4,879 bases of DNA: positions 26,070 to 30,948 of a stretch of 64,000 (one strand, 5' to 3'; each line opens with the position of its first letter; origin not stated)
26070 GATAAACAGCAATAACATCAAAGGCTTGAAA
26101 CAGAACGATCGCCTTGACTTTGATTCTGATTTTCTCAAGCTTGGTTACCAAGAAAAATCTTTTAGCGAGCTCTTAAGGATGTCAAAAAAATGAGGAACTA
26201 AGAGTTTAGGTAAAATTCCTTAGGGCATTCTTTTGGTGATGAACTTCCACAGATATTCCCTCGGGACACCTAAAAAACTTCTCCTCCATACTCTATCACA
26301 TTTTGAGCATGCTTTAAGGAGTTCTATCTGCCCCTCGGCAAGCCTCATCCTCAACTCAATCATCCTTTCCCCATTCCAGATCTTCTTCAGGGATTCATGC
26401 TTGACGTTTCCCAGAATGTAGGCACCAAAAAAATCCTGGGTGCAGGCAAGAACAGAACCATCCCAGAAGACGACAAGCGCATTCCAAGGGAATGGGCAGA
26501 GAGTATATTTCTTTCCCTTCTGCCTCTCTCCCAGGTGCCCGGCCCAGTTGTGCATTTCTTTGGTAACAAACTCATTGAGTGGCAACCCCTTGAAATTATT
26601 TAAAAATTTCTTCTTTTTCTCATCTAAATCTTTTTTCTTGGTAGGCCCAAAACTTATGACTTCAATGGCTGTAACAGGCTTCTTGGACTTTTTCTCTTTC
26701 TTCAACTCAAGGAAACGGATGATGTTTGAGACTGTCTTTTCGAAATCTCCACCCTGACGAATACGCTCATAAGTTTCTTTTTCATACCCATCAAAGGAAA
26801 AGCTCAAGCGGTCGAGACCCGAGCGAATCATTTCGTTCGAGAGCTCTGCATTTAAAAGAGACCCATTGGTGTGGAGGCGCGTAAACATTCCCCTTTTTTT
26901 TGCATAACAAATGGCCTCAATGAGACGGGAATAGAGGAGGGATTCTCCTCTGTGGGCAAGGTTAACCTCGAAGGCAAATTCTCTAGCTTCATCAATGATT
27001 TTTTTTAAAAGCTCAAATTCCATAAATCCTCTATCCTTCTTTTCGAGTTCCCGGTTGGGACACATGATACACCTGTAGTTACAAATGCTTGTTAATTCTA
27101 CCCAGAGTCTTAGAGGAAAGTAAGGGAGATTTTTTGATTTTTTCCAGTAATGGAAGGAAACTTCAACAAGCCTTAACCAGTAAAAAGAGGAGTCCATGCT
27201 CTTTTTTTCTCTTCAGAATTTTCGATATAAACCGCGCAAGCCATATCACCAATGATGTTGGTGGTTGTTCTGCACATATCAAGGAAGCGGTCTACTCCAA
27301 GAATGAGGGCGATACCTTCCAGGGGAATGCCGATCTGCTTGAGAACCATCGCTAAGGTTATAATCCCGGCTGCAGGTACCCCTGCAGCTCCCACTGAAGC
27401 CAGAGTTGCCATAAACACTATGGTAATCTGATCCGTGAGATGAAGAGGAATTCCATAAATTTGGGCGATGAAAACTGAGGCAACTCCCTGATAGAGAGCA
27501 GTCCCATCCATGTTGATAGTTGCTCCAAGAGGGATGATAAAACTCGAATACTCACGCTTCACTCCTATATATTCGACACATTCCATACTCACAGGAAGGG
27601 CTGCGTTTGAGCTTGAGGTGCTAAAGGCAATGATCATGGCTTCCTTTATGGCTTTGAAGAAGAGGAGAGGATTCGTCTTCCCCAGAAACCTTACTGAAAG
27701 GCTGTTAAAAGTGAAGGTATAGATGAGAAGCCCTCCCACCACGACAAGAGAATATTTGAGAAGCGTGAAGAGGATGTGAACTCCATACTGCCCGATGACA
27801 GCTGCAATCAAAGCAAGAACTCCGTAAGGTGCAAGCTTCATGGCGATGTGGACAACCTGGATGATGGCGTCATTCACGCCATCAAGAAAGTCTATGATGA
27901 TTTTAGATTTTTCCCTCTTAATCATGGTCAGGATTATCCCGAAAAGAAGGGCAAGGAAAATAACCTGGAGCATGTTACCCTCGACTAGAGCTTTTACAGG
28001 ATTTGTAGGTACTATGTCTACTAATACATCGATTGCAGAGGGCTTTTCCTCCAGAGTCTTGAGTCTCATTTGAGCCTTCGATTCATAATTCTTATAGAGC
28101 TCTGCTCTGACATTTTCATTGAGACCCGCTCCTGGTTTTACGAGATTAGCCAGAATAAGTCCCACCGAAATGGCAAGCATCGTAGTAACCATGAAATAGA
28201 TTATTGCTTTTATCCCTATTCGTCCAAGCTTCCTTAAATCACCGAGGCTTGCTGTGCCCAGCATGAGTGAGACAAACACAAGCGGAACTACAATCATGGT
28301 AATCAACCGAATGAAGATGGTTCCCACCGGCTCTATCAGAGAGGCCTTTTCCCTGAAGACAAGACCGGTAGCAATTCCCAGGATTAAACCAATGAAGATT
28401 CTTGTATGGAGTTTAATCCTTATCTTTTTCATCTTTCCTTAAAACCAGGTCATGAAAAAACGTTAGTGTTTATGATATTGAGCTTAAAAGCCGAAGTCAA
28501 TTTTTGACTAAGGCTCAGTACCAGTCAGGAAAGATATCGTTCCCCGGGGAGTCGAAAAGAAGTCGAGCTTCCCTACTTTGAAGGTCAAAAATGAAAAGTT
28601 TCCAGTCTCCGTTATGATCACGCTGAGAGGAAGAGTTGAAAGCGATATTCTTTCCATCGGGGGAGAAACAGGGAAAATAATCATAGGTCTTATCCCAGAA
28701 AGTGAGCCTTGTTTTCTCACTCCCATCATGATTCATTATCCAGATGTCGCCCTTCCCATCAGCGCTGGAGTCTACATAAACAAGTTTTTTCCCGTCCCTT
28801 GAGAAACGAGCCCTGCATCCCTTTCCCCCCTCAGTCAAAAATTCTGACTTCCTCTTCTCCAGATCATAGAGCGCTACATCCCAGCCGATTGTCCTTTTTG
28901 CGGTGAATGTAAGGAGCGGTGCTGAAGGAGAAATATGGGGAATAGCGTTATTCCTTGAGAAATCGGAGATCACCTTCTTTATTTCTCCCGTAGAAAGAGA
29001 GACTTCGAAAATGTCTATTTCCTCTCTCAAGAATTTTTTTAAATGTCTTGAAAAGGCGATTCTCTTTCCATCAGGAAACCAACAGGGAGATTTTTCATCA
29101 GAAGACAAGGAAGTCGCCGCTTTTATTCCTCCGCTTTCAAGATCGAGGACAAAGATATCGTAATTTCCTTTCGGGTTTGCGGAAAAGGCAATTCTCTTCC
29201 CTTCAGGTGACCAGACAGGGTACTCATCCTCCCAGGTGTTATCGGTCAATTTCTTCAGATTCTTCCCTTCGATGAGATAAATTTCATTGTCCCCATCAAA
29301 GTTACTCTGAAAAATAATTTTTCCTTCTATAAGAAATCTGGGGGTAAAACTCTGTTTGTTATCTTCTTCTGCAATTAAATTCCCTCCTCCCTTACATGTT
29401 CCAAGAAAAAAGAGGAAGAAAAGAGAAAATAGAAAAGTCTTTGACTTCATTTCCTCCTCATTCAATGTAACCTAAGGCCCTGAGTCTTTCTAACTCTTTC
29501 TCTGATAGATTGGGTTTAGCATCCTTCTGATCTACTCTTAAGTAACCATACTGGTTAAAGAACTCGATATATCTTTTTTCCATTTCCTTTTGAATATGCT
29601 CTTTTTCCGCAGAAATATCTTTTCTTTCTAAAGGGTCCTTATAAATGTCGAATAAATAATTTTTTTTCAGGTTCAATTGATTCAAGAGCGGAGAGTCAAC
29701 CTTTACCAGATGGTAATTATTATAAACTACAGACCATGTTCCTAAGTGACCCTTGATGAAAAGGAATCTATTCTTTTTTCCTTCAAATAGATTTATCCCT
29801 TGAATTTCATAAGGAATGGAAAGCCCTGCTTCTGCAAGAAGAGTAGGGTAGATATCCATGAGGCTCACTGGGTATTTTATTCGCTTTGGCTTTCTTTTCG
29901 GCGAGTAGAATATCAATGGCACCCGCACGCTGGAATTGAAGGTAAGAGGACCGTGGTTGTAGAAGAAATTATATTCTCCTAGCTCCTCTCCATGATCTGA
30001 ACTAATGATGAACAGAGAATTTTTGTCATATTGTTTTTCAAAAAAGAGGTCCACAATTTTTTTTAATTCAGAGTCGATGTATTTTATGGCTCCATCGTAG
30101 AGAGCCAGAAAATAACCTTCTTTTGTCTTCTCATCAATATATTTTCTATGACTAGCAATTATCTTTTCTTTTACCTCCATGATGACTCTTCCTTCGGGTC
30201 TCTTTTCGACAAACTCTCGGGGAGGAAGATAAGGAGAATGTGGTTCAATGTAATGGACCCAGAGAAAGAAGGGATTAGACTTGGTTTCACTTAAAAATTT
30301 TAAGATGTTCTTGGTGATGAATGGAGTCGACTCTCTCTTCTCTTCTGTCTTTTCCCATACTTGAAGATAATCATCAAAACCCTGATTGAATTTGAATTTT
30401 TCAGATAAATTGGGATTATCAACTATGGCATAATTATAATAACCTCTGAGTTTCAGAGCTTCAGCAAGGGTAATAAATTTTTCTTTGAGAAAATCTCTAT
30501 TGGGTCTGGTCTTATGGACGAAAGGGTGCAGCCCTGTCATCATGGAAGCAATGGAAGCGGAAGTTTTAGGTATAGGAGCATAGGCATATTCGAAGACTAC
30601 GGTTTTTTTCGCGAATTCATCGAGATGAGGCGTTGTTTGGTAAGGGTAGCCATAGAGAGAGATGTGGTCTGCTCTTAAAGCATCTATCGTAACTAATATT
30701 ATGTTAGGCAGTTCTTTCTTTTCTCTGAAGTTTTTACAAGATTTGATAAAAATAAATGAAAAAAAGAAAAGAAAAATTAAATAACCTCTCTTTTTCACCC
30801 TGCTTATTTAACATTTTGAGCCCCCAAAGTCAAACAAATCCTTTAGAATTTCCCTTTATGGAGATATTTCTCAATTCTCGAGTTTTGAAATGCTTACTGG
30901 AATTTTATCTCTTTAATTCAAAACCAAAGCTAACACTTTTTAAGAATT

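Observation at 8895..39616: About 30 kb envelope-decoration island with GT-C enzymes, Thr-type sulfatase-fold proteins and secreted propeller-BACON proteins, but no polysaccharide export or polymerisation genes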

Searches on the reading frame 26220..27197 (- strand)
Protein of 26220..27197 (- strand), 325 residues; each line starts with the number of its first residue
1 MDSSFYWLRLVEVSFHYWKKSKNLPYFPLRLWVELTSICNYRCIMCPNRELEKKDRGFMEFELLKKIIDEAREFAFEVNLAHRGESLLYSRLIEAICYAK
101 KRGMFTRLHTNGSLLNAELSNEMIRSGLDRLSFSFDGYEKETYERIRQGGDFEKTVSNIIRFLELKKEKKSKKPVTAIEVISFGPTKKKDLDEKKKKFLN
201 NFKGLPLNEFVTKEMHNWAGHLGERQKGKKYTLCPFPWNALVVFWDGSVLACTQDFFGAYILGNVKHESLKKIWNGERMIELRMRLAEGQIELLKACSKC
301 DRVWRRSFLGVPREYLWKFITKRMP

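Call 4: search_protein_families(library=pfam, proteins=[window:26220-27197:-], max_evalue=0.01)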
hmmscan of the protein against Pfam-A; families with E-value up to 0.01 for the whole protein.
window:26220-27197:- (325 aa): 2 families
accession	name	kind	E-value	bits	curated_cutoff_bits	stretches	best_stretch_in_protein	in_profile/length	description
PF04055.27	Radical_SAM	-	2.3e-18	67.3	29.5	1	33-166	1-140/166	Radical SAM superfamily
PF13186.11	SPASM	-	1.9e-15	57.3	21.5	1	234-301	1-67/67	Iron-sulfur cluster-binding domain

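Call 15: search_protein_families(library=ncbifam, proteins=[window:26220-27197:-], max_evalue=0.001)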
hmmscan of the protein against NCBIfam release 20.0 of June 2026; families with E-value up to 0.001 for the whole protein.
window:26220-27197:- (325 aa): 51 families (the best 25 are shown)
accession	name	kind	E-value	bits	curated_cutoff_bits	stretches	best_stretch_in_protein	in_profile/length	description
TIGR04317.1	W_rSAM_matur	equivalog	3.1e-37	128.5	380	1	30-181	5-155/349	tungsten cofactor oxidoreductase radical SAM maturase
TIGR04311.1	rSAM_Geo_metal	subfamily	1.8e-22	80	400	1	27-174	1-150/423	radical SAM/SPASM family putative metalloenzyme maturase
TIGR04546.1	rSAM_ahbC_deAc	equivalog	1.1e-19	70.5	650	1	30-159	41-169/390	12,18-didecarboxysiroheme deacetylase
TIGR04545.1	rSAM_ahbD_hemeb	equivalog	2e-17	63.6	500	1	34-159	5-131/339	heme b synthase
NF033640.1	N_Twi_rSAM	subfamily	1.2e-16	60.8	170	1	232-302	3-71/398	twitch domain-containing radical SAM protein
TIGR04321.1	spiroSPASM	subfamily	1.3e-16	60.4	250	1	27-301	229-503/510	spiro-SPASM protein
TIGR04347.1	pseudo_SAM_Halo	equivalog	5.9e-16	58.7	525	1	30-164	40-173/390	TIGR04347 family pseudo-SAM/SPASM protein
TIGR04054.1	rSAM_NirJ1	equivalog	7.2e-16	57.8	650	1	34-164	41-171/387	putative heme d1 biosynthesis radical SAM protein NirJ1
TIGR04055.1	rSAM_NirJ2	equivalog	3.9e-14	52.9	500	1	35-158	6-129/326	putative heme d1 biosynthesis radical SAM protein NirJ2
NF001199.0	PRK00164.2-1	equivalog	4.8e-14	52.2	231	1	31-161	14-144/308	GTP 3',8-cyclase MoaA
TIGR02668.1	moaA_archaeal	equivalog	6.3e-14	51.7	325.25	1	31-159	12-140/303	GTP 3',8-cyclase MoaA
NF050035.1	rSAM_WgK_link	exception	1.6e-13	50.4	650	1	27-160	7-141/367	radical SAM/SPASM peptide maturase WgkB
TIGR03962.1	mycofact_rSAM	equivalog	1.7e-13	50.5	265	1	28-158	11-140/339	mycofactocin radical SAM maturase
NF038283.1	viperin_w_prok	equivalog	9.9e-13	47.9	180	1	35-149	8-128/281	viperin family antiviral radical SAM protein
TIGR04051.1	rSAM_NirJ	equivalog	1.5e-12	47.2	515.45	1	31-159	5-132/354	heme d1 biosynthesis radical SAM protein NirJ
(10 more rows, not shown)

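Call 91: search_solved_structures(query=window:26220-27197:-, max_evalue=0.001)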
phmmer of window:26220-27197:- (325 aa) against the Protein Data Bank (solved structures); distinct sequences matched with E-value up to 0.001: 2.
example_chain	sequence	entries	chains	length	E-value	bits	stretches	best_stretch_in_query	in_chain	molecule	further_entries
4m7t_A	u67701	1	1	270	2.6e-13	53.5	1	226-303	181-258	BtrN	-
4m7s_A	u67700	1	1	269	3.1e-13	53.2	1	226-303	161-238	BtrN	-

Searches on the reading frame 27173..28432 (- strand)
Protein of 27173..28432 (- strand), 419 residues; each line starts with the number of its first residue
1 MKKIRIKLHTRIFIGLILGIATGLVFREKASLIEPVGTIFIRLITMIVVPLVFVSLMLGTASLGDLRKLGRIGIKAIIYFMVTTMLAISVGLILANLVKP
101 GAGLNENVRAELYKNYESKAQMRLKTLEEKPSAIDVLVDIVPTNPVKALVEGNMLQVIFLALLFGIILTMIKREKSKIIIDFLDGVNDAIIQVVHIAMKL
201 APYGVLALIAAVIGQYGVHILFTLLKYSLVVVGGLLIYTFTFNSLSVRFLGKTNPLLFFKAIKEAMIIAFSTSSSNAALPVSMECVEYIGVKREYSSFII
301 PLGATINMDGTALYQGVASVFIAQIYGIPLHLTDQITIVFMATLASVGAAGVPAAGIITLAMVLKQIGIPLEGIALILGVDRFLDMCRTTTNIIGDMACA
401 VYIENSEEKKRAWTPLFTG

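Call 4: search_protein_families(library=pfam, proteins=[window:27173-28432:-], max_evalue=0.01)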
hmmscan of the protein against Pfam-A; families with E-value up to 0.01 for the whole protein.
window:27173-28432:- (419 aa): 1 family
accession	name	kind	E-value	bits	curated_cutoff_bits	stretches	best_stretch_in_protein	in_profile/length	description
PF00375.23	SDF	-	1.8e-131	439.2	27.9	1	8-405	1-386/387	Sodium:dicarboxylate symporter family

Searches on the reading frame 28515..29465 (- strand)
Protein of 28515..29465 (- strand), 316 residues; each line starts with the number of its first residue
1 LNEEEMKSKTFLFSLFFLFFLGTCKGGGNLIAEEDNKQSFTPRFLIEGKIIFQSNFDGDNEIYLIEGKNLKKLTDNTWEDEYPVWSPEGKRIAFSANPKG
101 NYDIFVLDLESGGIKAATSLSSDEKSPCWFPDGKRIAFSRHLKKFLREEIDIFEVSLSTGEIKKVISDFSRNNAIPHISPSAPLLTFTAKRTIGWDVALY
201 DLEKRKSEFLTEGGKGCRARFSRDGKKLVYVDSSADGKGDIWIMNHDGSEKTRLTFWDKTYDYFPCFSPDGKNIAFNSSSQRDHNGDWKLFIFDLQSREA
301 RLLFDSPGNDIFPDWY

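Call 4: search_protein_families(library=pfam, proteins=[window:28515-29465:-], max_evalue=0.01)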
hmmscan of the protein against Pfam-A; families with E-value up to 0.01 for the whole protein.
window:28515-29465:- (316 aa): 4 families
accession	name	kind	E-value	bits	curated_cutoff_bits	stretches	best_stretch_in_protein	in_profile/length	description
PF07676.18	PD40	-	1.1e-24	86.2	20.9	3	70-106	1-38/38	WD40-like Beta Propeller Repeat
PF00930.27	DPPIV_N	-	7.5e-10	38.5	22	1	51-124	16-82/354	Dipeptidyl peptidase IV (DPP IV) N-terminal region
PF14583.12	Pectate_lyase22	-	3.6e-05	23.1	30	1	248-312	20-84/386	Oligogalacturonate lyase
PF25174.1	Beta-prop_THOC3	-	0.0016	18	305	0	84-204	95-202/272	THOC3 beta-propeller domain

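Call 15: search_protein_families(library=ncbifam, proteins=[window:28515-29465:-], max_evalue=0.001)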
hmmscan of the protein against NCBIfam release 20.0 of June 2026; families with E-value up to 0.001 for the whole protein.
window:28515-29465:- (316 aa): 7 families
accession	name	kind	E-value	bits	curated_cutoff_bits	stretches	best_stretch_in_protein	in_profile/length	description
TIGR02800.1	propeller_TolB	equivalog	8.6e-58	196.2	343.15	3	83-255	240-406/418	Tol-Pal system beta propeller repeat protein TolB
NF002183.0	PRK01029.1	equivalog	3.4e-26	92.3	405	2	41-167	285-412/429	Tol-Pal system protein TolB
NF053518.1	DipepPtdsDpp5Prph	equivalog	1.1e-18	67.2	900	2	59-168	228-340/655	dipeptidyl-peptidase Dpp5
NF033523.0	lasso_peptidase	equivalog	5.1e-12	45.4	400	1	75-140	85-150/638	Atxe2 family lasso peptide isopeptidase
NF003124.0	PRK04043.1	equivalog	7.5e-08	31.6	428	1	86-233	241-387/419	Tol-Pal system protein TolB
TIGR04275.1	beta_prop_Msarc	repeat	4.3e-07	29.6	85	0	89-110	18-39/40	beta-propeller repeat protein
NF052339.1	hydrazine_alpha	equivalog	2.8e-05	22.2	800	0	194-260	82-150/804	hydrazine synthase subunit alpha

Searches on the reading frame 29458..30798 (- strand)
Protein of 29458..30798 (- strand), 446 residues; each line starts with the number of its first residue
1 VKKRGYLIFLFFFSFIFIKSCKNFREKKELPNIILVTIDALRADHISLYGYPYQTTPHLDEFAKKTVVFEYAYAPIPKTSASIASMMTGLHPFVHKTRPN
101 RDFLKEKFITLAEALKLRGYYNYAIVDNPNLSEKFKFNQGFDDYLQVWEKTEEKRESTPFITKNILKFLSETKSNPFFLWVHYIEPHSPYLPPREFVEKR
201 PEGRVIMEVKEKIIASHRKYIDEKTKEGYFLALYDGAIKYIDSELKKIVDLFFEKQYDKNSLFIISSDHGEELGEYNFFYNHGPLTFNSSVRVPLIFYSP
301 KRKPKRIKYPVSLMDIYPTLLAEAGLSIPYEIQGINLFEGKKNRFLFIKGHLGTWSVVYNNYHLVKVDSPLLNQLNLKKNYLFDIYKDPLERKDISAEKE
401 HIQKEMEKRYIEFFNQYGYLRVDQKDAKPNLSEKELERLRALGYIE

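Call 4: search_protein_families(library=pfam, proteins=[window:29458-30798:-], max_evalue=0.01)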
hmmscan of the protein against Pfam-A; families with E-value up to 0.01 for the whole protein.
window:29458-30798:- (446 aa): 4 families
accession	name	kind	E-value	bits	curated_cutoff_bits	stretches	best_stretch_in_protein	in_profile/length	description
PF00884.28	Sulfatase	-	1.6e-49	169.3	25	1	31-325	1-300/301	Sulfatase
PF01663.27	Phosphodiest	-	2.3e-09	37.8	23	1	34-96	2-61/342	Type I phosphodiesterase / nucleotide pyrophosphatase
PF16347.10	SGSH_C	-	3.8e-07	30.8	29.3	1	274-411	1-149/154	N-sulphoglucosamine sulphohydrolase, C-terminal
PF01676.23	Metalloenzyme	-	0.00053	20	24.3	1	216-326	152-250/252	Metalloenzyme superfamily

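Call 15: search_protein_families(library=ncbifam, proteins=[window:29458-30798:-], max_evalue=0.001)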
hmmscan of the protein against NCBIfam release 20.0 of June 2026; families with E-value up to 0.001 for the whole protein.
window:29458-30798:- (446 aa): 19 families
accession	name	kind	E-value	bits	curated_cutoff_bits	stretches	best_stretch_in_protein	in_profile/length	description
NF010322.0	PRK13759.1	equivalog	2.7e-45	154.8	481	2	138-412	160-455/486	arylsulfatase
TIGR03417.1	chol_sulfatase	equivalog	1.1e-29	103.7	433.45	2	167-403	175-427/500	choline-sulfatase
NF052527.1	Mn_arylsulf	exception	1.3e-25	90.3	850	2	148-416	171-454/479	manganese-dependent arylsulfatase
NF045661.1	HdlasePehA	equivalog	1.8e-25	89.5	900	2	232-338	282-389/506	phosphoric/sulfuric ester hydrolase PehA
NF028537.1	P_eth_NH2_trans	domain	1.2e-13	50.5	500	1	233-306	412-487/527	phosphoethanolamine--lipid A transferase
NF007160.0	PRK09598.1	equivalog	3.6e-12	45.4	561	1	231-302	403-474/523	phosphoethanolamine--lipid A transferase EptA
NF008619.0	PRK11598.1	equivalog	2.2e-09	36.4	660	1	230-298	417-487/546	phosphoethanolamine transferase EptA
NF012179.0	CptA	domain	1.4e-08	33.9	900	1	32-273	226-454/556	phosphoethanolamine transferase CptA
NF007933.0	PRK10649.1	subfamily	2.9e-08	32.7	404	1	32-273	238-466/577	phosphoethanolamine transferase CptA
NF038075.1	fam_STM4013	hypoth_equivalog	1.6e-07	31.1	250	1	218-279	186-242/261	STM4013/SEN3800 family hydrolase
NF038282.1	LapC_YejM_PbgA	exception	2.5e-07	29.4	825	1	23-344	251-523/584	LPS biosynthesis-modulating metalloenzyme YejM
NF008593.0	PRK11560.1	equivalog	3.5e-07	28.9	493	0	221-297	421-494/563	kdo(2)-lipid A phosphoethanolamine 7''-transferase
NF033463.1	polymyxin_MCR5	exception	1.3e-05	24.1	1250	0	231-299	422-491/547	MCR-5 family phosphoethanolamine--lipid A transferase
TIGR01307.1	pgm_bpd_ind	equivalog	3.3e-05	22.5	330.65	1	237-338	410-504/504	2,3-bisphosphoglycerate-independent phosphoglycerate mutase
NF053859.1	polymyxin_MCR13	exception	0.00013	21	1250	1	218-297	401-481/541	MCR-13 family phosphoethanolamine--lipid A transferase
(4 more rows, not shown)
